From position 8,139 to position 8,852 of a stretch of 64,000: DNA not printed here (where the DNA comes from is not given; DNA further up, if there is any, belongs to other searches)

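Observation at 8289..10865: GltG/GltJ-like (AgmX/PglI-tail) protein with an unusual N-terminal half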

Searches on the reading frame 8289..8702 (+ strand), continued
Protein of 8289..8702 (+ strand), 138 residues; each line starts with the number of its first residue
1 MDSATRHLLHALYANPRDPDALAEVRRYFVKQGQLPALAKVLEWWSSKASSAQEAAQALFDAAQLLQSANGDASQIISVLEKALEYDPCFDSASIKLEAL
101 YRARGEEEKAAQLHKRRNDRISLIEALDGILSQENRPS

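Call 70: fold_search(model_id=the predicted structure, library=pdb)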
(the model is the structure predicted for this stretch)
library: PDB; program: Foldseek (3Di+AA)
matches with E <= 10: 1193; with E <= 0.001: 3
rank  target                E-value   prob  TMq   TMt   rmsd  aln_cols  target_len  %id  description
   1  7obi_B                1.9e-04  1.00  0.52  0.53   4.8       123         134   24  Consensus tetratricopeptide repeat protein type RV4 (released 2022-02-23)
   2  7obi_A                2.9e-04  1.00  0.52  0.53   4.9       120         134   25  Consensus tetratricopeptide repeat protein type RV4 (released 2022-02-23)
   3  3vty_D                9.2e-04  1.00  0.55  0.46   4.3       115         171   20  Crystal structure of MamA (released 2012-10-31)
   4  3vty_C                1.4e-03  1.00  0.47  0.37   8.7       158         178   15  Crystal structure of MamA (released 2012-10-31)
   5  2fo7                  1.4e-03  1.00  0.52  0.52   4.9       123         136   21  Crystal structure of an 8 repeat consensus TPR superhelix (trigonal crystal form) (released 2006-03-07)
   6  8chy                  1.5e-03  1.00  0.52  0.29   4.8       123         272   21  Crystal structure of an 8-repeat consensus TPR superhelix with Zinc. (released 2024-02-21)
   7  3vtx_A                1.8e-03  1.00  0.38  0.30   9.1       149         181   19  Crystal structure of MamA protein (released 2012-10-31)
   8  8cqp_C                2.1e-03  1.00  0.52  0.54   4.8       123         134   22  Crystal structure of an 8-repeat consensus TPR superhelix with Calcium (low concentration) (released 2024-03-27)
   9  5fzr_A                2.2e-03  1.00  0.56  0.68   3.4       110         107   21  Designed TPR Protein M4N delta C (CF I) (released 2016-10-12)
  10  9qhb                  2.2e-03  1.00  0.53  0.30   4.6       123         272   21  Crystal structure of 16-repeat CTPR protein with eliminated coordination sites (released 2025-10-22)
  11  3vty_A                2.8e-03  1.00  0.46  0.37   8.5       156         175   17  Crystal structure of MamA (released 2012-10-31)
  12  9gzg_A                3.3e-03  1.00  0.51  0.46   5.3       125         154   22  Crystal structure of CTPR4E4 mutant (released 2025-10-15)
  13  3vtx_B                3.3e-03  1.00  0.37  0.29   9.1       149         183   18  Crystal structure of MamA protein (released 2012-10-31)
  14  9qhc_A                3.5e-03  1.00  0.49  0.27  14.6       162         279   22  Crystal structure of 8-repeat CTPR protein with eliminated coordination sites (released 2025-10-22)
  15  9qhc_B                3.9e-03  1.00  0.57  0.32   4.5       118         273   22  Crystal structure of 8-repeat CTPR protein with eliminated coordination sites (released 2025-10-22)
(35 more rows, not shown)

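Call 78: find_homologous_proteins(query=A6, max_evalue=0.00001)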
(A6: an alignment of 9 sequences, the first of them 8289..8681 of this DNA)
Query A6 (9 sequences): 8000 candidates shared short words with the query, none scored E <= 0.00001.

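Call 81: search_protein_families(library=ncbifam, proteins=[L005:7211-8125:+, L005:8135-8848:+, L005:8845-9360:+, L006:3437-4324:+, L006:4355-4921:+, L006:4929-5441:+, L006:10530-13949:-, L006:13946-15403:-, L006:15412-16167:-], max_evalue=0.001)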
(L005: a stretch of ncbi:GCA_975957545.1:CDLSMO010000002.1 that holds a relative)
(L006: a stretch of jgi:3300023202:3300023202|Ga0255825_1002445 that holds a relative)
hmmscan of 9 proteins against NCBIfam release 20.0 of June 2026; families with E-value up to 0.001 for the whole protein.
L005:7211-8125:+ (304 aa): 5 families
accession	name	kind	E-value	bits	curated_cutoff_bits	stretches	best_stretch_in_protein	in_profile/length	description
TIGR02796.1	tolQ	equivalog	1e-18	67.9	221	1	98-281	16-208/216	protein TolQ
NF008066.0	PRK10801.1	equivalog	5.8e-09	35.8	403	1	177-276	108-206/230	Tol-Pal system protein TolQ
TIGR02797.1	exbB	equivalog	6.5e-09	35.9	206.2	1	180-284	103-206/211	tonB-system energizer ExbB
TIGR02805.1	exbB2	equivalog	1.6e-07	31.5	135.35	1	191-270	50-128/138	TonB-system energizer ExbB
NF007722.0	PRK10414.1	equivalog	3.9e-07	29.8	402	1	185-290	119-223/244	tol-pal system-associated acyl-CoA thioesterase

L005:8135-8848:+ (237 aa): 0 families

L005:8845-9360:+ (171 aa): 2 families
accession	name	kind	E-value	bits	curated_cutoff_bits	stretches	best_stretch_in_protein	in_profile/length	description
NF008429.0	PRK11267.1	equivalog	3.7e-06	27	216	1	100-166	64-132/141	TonB system transport protein ExbD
TIGR02803.1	ExbD_1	equivalog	7.8e-06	26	152.95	1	100-166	50-118/122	TonB system transport protein ExbD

L006:3437-4324:+ (295 aa): 5 families
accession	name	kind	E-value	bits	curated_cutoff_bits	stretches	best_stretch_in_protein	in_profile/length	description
TIGR02796.1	tolQ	equivalog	1.1e-17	64.6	221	1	144-258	94-208/216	protein TolQ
TIGR02797.1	exbB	equivalog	9.4e-10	38.6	206.2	1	165-249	111-194/211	tonB-system energizer ExbB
NF008066.0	PRK10801.1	equivalog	2.2e-09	37.1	403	1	154-250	108-203/230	Tol-Pal system protein TolQ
TIGR02805.1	exbB2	equivalog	5.9e-08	33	135.35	1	169-247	51-128/138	TonB-system energizer ExbB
NF007722.0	PRK10414.1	equivalog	4e-07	29.8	402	1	171-262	128-218/244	tol-pal system-associated acyl-CoA thioesterase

L006:4355-4921:+ (188 aa): 0 families

L006:4929-5441:+ (170 aa): 0 families

L006:10530-13949:- (1139 aa): 9 families
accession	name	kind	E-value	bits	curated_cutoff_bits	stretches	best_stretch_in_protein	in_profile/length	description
TIGR02795.1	tol_pal_ybgF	equivalog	5.3e-15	56.1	90.1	1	118-201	20-103/119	tol-pal system protein YbgF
NF052312.1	T9SS_PorW_SprE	equivalog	8.5e-10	37.9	250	1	118-258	122-264/716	type IX secretion system periplasmic lipoprotein PorW/SprE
TIGR03302.1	OM_YfiO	subfamily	3.5e-09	36.5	81.4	1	118-197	51-121/239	outer membrane protein assembly factor BamD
NF033920.0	C39_PA2778_fam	equivalog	9e-07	28.6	150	0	134-245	153-252/255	PA2778 family cysteine peptidase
TIGR02917.1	PEP_TPR_lipo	equivalog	1.1e-06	26.8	312.2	0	117-240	720-833/899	XrtA/PEP-CTERM system TPR-repeat protein PrsT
TIGR02521.1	type_IV_pilW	equivalog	5.9e-06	26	154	0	776-855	111-192/234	type IV pilus biogenesis/stability protein PilW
NF040959.1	MamA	equivalog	1.8e-05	24.3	200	0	116-238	53-167/204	magnetosome protein MamA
NF008068.0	PRK10803.1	equivalog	0.00025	21.1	383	0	116-202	159-245/263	cell division protein CpoB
NF008757.0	PRK11788.1-5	equivalog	0.00046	19.4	363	0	735-828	186-277/388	lipopolysaccharide assembly protein LapB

L006:13946-15403:- (485 aa): 3 families
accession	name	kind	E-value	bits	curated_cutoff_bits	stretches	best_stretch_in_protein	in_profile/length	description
NF033756.1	gliding_GltC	equivalog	2.6e-14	52.9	450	1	176-333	267-434/622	adventurous gliding motility protein GltC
NF033762.1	social_mot_Tgl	equivalog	4.7e-06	26.1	225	1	179-281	59-159/252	social motility TPR repeat lipoprotein Tgl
TIGR02917.1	PEP_TPR_lipo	equivalog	8.8e-06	23.9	312.2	1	154-282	298-421/899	XrtA/PEP-CTERM system TPR-repeat protein PrsT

L006:15412-16167:- (251 aa): 1 family
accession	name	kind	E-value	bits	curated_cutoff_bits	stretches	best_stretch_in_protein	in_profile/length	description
TIGR04565.1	OMP_myx_plus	subfamily_domain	2.7e-14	53.5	60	1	95-251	2-161/161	outer membrane beta-barrel domain-containing protein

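Call 96: search_protein_families(library=pfam, proteins=[P0011, P0025, P0013], max_evalue=1)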
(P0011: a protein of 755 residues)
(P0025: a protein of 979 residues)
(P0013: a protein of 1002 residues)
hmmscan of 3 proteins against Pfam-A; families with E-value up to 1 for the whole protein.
P0011 (755 aa): 4 families
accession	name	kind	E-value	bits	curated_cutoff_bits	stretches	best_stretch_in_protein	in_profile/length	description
PF14559.12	TPR_19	-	0.00063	20.4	25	1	70-116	4-50/68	Tetratricopeptide repeat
PF13429.12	TPR_15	-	0.024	14.5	26.2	1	6-120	97-209/280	Tetratricopeptide repeat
PF13428.12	TPR_14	-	0.029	15.5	23.5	1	58-97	3-41/44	Tetratricopeptide repeat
PF13176.12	TPR_7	-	0.56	10.9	27.9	0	95-116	3-24/36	Tetratricopeptide repeat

P0025 (979 aa): 9 families
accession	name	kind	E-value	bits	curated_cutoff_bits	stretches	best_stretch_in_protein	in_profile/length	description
PF13428.12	TPR_14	-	7.3e-07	29.7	23.5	2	134-174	4-43/44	Tetratricopeptide repeat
PF13181.12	TPR_8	-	4.7e-05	23.7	25.7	1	131-161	1-30/34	Tetratricopeptide repeat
PF13424.12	TPR_12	-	0.0017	18.9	30.1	0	119-160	32-73/77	Tetratricopeptide repeat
PF07719.23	TPR_2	-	0.0019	18.6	27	0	56-87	1-32/34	Tetratricopeptide repeat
PF14559.12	TPR_19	-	0.0055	17.4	25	1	264-287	26-49/68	Tetratricopeptide repeat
PF13432.12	TPR_16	-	0.025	15.5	32.7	0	190-240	11-62/65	Tetratricopeptide repeat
PF13176.12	TPR_7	-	0.12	13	27.9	0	188-201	11-24/36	Tetratricopeptide repeat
PF20308.4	TPR-S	-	0.13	13.3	27.6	0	194-238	4-47/102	Tetratricopeptide Repeats-Sensor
PF13174.12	TPR_6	-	0.36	12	26.3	0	133-160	2-28/33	Tetratricopeptide repeat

P0013 (1002 aa): 12 families
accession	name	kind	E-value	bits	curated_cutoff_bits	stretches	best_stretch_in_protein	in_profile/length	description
PF13414.12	TPR_11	-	6.8e-06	26.1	26.8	1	150-177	11-38/42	TPR repeat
PF07719.23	TPR_2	-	0.00011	22.5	27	0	144-163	12-31/34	Tetratricopeptide repeat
PF14938.12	SNAP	-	0.00085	19.3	25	1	30-207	9-185/282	Soluble NSF attachment protein, SNAP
PF13181.12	TPR_8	-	0.0012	19.2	25.7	0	210-226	18-34/34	Tetratricopeptide repeat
PF13428.12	TPR_14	-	0.002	19.1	23.5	1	136-176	5-44/44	Tetratricopeptide repeat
PF23914.1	TPR_CcmH_CycH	-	0.0053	17.1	42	1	145-189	62-106/158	Cytochrome c-type biogenesis protein H TPR domain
PF14559.12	TPR_19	-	0.036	14.8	25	1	265-297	26-60/68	Tetratricopeptide repeat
PF00515.34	TPR_1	-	0.052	13.8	27.8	0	147-162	15-30/34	Tetratricopeptide repeat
PF17169.10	NRBF2_MIT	-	0.11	13.2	29.2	1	267-292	11-36/83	MIT domain of nuclear receptor-binding factor 2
PF13424.12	TPR_12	-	0.11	13.1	30.1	1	103-162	15-74/77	Tetratricopeptide repeat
PF08939.15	Bles03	-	0.38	11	23.1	1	380-420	35-75/255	Basophilic leukemia-expressed protein Bles03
PF20308.4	TPR-S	-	0.7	10.9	27.6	1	77-165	2-91/102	Tetratricopeptide Repeats-Sensor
